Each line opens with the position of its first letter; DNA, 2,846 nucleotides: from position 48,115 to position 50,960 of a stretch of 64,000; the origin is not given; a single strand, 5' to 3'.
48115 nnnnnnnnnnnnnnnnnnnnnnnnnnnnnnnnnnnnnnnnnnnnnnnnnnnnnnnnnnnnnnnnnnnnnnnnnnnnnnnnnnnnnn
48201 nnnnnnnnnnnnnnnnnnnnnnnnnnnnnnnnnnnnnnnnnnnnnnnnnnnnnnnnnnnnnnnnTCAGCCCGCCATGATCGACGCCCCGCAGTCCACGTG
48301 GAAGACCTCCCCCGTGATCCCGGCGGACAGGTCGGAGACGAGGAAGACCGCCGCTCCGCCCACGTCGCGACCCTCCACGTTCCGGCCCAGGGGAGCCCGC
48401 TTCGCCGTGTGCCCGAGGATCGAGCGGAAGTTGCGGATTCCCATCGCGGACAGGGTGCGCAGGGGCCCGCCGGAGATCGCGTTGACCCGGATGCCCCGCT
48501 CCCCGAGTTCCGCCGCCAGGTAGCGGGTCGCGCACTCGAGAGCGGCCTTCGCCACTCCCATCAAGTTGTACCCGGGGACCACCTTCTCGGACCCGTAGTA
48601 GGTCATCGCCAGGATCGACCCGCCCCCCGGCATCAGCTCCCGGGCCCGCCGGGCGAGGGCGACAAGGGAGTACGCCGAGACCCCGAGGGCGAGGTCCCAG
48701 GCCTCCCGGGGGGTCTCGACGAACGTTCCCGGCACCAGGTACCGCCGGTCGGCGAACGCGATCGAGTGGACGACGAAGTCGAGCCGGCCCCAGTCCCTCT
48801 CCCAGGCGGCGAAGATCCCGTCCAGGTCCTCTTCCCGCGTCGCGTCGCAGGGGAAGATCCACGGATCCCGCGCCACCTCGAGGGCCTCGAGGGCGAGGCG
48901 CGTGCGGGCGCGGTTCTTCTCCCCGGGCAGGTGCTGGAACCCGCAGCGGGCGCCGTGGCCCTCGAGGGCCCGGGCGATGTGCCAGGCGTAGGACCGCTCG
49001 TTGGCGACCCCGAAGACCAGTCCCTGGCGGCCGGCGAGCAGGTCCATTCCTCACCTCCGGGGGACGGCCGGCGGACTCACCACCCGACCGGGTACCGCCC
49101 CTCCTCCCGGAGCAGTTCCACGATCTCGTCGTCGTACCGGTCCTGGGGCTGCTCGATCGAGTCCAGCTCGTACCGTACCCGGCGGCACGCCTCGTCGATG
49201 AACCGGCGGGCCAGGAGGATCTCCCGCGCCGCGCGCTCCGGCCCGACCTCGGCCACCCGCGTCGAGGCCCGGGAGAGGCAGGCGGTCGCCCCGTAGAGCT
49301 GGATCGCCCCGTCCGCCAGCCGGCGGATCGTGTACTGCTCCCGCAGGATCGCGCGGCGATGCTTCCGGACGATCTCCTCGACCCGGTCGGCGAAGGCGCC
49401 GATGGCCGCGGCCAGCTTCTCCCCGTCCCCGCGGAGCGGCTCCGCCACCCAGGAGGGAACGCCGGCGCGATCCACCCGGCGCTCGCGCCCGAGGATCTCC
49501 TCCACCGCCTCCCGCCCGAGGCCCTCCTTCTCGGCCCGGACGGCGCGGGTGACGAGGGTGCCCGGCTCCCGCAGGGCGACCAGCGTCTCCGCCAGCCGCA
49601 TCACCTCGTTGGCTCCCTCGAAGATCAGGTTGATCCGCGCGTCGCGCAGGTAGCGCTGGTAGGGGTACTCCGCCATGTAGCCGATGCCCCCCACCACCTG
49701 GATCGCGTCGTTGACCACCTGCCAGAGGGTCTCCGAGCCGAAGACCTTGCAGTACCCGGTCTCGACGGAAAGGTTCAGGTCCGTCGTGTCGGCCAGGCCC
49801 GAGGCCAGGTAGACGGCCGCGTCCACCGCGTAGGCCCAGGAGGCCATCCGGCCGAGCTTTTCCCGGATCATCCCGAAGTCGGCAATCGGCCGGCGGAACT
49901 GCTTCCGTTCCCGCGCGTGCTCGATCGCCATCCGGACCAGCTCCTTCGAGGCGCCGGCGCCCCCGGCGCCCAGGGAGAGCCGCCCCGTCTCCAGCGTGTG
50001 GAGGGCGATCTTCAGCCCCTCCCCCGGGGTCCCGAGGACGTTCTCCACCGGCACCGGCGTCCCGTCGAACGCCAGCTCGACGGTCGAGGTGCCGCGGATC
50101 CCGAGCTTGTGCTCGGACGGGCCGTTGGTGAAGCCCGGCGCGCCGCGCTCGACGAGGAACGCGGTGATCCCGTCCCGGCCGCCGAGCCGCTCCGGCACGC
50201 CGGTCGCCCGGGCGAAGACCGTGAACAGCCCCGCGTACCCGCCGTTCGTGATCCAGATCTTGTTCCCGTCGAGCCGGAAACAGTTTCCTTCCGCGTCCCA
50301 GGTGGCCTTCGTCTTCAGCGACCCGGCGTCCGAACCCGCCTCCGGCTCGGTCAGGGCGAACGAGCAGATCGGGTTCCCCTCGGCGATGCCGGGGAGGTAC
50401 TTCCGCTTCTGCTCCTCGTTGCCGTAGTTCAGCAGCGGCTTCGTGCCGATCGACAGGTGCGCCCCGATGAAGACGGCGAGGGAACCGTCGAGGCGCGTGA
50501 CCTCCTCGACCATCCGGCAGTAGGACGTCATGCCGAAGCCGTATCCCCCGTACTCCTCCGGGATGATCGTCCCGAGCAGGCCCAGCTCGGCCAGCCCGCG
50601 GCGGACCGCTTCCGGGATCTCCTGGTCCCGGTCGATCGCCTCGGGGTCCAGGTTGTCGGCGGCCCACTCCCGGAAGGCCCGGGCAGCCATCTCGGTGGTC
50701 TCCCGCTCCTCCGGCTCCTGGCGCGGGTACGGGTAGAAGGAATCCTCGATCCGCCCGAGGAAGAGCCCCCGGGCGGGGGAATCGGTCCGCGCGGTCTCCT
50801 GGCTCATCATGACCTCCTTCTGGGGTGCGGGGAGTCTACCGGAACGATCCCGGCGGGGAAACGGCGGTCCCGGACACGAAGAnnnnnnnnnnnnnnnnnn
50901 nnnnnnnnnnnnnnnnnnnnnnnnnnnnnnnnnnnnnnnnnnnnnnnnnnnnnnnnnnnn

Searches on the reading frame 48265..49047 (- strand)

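Call 29: search_protein_families(library=pfam, proteins=[window:48265-49047:-], max_evalue=0.001)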
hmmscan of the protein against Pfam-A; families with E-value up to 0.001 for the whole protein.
window:48265-49047:- (260 aa): 2 families
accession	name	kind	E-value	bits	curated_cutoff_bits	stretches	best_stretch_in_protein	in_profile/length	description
PF13561.12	adh_short_C2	-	4e-77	259.4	27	1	13-255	1-235/236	Enoyl-(Acyl carrier protein) reductase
PF00106.31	adh_short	-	5e-14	52.7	26.6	1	43-204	31-190/195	short chain dehydrogenase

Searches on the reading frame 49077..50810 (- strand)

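Call 29: search_protein_families(library=pfam, proteins=[window:49077-50810:-], max_evalue=0.001)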
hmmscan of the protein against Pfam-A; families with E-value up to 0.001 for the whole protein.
window:49077-50810:- (577 aa): 6 families
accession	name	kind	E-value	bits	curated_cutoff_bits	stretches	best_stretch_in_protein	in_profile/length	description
PF00441.29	Acyl-CoA_dh_1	-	3.4e-35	121.8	22.4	1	263-406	1-143/150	Acyl-CoA dehydrogenase, C-terminal domain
PF02771.21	Acyl-CoA_dh_N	-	1.5e-31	109.5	22.9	1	37-145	2-112/113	Acyl-CoA dehydrogenase, N-terminal domain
PF02770.24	Acyl-CoA_dh_M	-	1.4e-25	89.7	33.3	1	150-249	1-95/97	Acyl-CoA dehydrogenase, middle domain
PF21343.2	ACAD9-ACADV_C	-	3.5e-23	82.6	27.8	1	459-561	3-104/120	ACAD9/ACADV, C-terminal domain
PF08028.16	Acyl-CoA_dh_2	-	3.8e-12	47.1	22.7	1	281-401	4-133/134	Acyl-CoA dehydrogenase, C-terminal domain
PF22924.1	ACOX_C_alpha1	-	0.00083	19.6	27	0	346-406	102-162/169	Acyl-CoA oxidase, C-alpha1 domain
